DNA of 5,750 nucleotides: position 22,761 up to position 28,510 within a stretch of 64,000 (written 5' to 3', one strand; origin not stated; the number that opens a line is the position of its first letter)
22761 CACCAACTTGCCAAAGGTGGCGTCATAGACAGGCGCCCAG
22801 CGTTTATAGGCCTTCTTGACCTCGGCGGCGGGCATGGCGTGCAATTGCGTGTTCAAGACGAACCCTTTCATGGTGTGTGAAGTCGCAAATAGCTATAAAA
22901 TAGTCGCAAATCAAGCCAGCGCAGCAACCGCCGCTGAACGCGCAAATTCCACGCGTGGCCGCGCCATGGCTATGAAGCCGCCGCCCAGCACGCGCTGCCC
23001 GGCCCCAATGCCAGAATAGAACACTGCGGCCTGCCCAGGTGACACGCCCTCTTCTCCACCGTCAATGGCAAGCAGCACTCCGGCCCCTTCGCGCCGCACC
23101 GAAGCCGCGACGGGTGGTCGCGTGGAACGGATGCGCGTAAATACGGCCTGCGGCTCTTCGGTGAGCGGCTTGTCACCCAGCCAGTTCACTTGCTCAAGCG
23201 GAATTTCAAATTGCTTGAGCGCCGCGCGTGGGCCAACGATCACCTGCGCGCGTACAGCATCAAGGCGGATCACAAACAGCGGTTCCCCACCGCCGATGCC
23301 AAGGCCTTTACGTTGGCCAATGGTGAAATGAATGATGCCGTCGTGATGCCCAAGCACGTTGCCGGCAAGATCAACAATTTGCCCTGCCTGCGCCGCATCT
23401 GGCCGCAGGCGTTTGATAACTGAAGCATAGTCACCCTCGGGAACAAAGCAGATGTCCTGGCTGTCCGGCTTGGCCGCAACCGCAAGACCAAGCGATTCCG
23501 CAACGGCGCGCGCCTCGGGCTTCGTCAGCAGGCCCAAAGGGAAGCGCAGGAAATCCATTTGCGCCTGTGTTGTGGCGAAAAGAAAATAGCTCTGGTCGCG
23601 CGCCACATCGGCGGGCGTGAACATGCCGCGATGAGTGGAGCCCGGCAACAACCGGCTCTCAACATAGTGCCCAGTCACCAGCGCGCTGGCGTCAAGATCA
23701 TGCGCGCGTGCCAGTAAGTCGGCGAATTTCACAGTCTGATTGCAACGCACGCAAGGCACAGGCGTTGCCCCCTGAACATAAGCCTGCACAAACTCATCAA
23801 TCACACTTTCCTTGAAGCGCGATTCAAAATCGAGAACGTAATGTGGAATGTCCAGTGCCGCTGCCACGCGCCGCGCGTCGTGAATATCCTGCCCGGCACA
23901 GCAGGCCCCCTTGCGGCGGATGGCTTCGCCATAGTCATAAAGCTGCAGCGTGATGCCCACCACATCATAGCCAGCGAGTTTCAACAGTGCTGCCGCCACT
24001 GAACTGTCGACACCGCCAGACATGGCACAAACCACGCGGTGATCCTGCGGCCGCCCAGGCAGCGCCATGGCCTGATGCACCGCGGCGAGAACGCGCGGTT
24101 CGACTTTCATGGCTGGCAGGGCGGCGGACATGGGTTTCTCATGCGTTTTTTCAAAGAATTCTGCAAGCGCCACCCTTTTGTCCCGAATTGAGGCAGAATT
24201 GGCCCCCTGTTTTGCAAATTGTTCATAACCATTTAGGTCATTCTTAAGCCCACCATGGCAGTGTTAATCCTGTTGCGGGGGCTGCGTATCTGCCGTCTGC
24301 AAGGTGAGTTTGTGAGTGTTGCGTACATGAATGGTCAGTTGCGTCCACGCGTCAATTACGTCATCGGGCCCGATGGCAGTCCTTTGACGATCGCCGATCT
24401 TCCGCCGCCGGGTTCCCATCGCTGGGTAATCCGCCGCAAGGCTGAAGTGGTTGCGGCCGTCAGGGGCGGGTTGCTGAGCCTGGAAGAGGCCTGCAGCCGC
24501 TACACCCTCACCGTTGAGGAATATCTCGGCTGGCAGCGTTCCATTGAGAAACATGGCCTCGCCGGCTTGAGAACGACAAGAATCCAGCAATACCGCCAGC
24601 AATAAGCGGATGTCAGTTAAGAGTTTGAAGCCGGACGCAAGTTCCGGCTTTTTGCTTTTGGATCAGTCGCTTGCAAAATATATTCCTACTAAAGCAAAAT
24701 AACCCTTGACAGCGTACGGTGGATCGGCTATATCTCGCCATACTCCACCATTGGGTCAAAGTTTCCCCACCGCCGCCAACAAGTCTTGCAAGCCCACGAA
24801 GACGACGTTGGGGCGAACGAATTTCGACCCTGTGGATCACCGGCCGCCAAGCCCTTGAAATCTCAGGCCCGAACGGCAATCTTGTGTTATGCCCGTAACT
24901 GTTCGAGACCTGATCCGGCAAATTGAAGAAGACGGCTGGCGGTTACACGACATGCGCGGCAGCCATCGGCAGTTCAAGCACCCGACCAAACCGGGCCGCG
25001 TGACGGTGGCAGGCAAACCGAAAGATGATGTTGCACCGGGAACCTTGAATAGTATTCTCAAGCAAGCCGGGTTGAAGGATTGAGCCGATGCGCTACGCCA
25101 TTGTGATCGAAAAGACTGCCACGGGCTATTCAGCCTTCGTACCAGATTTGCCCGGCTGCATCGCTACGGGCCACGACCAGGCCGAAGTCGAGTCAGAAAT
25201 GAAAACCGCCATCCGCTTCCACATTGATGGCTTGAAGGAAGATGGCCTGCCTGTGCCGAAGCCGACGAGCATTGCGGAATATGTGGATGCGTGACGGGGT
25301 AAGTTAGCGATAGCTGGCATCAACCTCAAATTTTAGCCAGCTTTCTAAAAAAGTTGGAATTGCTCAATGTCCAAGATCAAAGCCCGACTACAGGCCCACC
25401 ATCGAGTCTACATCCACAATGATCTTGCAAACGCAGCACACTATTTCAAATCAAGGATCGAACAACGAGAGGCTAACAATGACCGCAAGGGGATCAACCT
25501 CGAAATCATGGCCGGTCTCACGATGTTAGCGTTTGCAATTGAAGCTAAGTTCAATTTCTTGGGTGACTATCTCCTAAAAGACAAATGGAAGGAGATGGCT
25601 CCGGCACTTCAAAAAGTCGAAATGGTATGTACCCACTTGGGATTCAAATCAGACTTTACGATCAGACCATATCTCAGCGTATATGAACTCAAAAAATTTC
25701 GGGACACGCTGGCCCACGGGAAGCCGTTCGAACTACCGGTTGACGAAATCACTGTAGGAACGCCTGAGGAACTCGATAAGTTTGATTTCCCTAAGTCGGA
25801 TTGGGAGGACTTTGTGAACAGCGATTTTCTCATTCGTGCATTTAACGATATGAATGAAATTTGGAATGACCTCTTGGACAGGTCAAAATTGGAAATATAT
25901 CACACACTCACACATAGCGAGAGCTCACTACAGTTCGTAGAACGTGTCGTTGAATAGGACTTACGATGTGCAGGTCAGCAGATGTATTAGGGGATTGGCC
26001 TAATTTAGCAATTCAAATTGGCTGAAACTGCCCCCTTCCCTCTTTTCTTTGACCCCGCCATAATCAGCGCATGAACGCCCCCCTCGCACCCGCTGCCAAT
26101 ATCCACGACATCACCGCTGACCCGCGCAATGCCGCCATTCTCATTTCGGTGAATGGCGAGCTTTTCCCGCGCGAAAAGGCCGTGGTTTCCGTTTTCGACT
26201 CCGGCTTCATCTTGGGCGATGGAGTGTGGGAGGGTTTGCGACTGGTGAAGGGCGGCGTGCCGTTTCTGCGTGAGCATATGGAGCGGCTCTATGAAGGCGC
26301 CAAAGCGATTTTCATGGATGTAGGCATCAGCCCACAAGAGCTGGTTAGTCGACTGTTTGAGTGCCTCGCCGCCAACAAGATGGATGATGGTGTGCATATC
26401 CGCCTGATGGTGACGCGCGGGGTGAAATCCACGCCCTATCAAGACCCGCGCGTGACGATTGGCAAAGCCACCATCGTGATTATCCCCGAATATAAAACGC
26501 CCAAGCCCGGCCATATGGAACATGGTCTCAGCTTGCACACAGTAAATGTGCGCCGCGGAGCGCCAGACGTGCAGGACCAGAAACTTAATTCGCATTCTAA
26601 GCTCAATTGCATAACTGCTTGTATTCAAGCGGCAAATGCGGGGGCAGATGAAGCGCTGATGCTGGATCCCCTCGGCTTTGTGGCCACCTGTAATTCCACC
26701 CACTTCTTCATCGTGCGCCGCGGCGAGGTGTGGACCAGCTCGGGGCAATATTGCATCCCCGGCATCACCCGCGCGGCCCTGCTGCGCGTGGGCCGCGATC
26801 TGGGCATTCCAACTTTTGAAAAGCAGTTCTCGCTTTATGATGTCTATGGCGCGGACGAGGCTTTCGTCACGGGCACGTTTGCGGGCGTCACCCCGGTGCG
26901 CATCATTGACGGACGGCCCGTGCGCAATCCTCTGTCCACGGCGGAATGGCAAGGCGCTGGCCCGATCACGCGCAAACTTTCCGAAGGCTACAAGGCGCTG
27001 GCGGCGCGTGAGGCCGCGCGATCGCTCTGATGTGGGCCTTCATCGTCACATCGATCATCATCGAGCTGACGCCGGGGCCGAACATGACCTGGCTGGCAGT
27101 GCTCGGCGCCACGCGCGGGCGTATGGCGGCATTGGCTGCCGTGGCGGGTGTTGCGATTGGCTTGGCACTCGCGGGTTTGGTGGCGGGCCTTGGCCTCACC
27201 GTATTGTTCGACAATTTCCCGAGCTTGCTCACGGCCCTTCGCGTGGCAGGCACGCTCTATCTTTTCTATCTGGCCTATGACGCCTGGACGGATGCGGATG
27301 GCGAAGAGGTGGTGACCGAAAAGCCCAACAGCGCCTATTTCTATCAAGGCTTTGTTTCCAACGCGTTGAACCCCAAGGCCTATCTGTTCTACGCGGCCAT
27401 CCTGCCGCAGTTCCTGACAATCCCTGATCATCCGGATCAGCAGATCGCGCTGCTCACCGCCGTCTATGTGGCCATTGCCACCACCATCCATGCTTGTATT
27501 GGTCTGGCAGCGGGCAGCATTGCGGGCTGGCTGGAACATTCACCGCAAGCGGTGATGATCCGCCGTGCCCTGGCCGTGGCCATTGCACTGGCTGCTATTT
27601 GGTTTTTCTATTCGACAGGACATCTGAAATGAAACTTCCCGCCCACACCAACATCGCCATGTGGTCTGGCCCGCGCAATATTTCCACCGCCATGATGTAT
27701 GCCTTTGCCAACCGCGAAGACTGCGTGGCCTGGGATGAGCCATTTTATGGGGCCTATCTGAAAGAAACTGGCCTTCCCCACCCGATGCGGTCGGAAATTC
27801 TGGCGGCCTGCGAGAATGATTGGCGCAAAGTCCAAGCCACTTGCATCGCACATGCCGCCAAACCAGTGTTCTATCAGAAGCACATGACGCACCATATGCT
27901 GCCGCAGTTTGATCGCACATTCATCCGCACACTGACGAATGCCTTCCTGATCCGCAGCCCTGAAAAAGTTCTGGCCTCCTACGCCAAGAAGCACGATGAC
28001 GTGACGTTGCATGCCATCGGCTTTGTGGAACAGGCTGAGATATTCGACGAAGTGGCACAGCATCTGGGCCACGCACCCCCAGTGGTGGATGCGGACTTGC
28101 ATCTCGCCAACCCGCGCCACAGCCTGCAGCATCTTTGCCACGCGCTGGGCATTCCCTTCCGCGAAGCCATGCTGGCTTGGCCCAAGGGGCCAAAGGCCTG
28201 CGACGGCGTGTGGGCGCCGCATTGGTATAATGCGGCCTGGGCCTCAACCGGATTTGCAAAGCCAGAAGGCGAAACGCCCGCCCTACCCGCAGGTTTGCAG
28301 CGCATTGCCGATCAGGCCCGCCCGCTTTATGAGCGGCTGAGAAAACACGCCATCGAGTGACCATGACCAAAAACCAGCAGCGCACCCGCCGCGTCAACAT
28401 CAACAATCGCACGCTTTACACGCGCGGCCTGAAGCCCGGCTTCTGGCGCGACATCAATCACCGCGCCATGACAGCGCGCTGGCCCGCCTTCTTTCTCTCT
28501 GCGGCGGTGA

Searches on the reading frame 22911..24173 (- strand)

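Call 21: search_protein_families(library=pfam, proteins=[window:22911-24173:-])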
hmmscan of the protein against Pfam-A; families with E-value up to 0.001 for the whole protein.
window:22911-24173:- (420 aa): 6 families
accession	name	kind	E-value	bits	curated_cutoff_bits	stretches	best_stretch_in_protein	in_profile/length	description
PF03054.22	tRNA_Me_trans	-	5.6e-69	232.3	20.6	1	46-245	2-201/202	tRNA methyl transferase HUP domain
PF20259.3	tRNA_Me_trans_M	-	2.1e-18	66.1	27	1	261-314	10-65/66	tRNA methyl transferase PRC-barrel domain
PF20258.4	tRNA_Me_trans_C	-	1.6e-13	51.2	20.6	1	324-401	4-77/77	Aminomethyltransferase beta-barrel domain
PF00733.27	Asn_synthase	-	0.00011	22.5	21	1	43-132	16-95/354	Asparagine synthase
PF02568.20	ThiI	-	0.00014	22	20.5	1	45-169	4-116/197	Thiamine biosynthesis protein (ThiI)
PF06508.19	QueC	-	0.00065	19.7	22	0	47-122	2-68/210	Queuosine biosynthesis protein QueC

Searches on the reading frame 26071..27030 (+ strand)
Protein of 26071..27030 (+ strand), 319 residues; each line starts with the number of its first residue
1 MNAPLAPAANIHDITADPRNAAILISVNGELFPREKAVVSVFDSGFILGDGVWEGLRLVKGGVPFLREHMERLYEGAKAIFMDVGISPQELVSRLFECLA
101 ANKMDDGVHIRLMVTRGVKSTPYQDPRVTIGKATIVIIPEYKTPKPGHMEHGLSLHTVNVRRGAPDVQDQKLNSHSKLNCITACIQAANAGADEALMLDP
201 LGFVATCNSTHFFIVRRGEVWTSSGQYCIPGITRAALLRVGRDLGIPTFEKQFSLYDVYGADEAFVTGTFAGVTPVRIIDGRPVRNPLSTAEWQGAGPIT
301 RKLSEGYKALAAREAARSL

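Call 7: search_protein_families(library=pfam, proteins=[window:26071-27030:+])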
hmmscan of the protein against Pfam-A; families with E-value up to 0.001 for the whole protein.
window:26071-27030:+ (319 aa): 1 family
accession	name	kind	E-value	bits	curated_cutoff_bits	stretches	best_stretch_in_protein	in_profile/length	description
PF01063.24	Aminotran_4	-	1e-37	130.6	28.5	1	51-278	1-222/223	Amino-transferase class IV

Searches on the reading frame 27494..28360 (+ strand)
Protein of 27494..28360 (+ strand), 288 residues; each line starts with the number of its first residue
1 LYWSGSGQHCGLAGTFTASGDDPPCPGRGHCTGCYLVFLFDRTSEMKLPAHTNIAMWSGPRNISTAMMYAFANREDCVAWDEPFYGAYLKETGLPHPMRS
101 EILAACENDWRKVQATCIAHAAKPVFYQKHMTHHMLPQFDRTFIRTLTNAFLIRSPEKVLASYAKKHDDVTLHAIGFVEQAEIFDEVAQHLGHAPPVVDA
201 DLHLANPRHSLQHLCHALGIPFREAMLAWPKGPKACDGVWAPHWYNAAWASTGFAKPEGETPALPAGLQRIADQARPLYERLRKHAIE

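Call 7: search_protein_families(library=pfam, proteins=[window:27494-28360:+])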
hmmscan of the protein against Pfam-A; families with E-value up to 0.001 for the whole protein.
window:27494-28360:+ (288 aa): 1 family
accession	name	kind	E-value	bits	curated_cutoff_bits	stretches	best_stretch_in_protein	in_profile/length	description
PF19798.5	Sulfotransfer_5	-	3.3e-65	220.1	23.2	1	54-283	3-223/226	Sulfotransferase domain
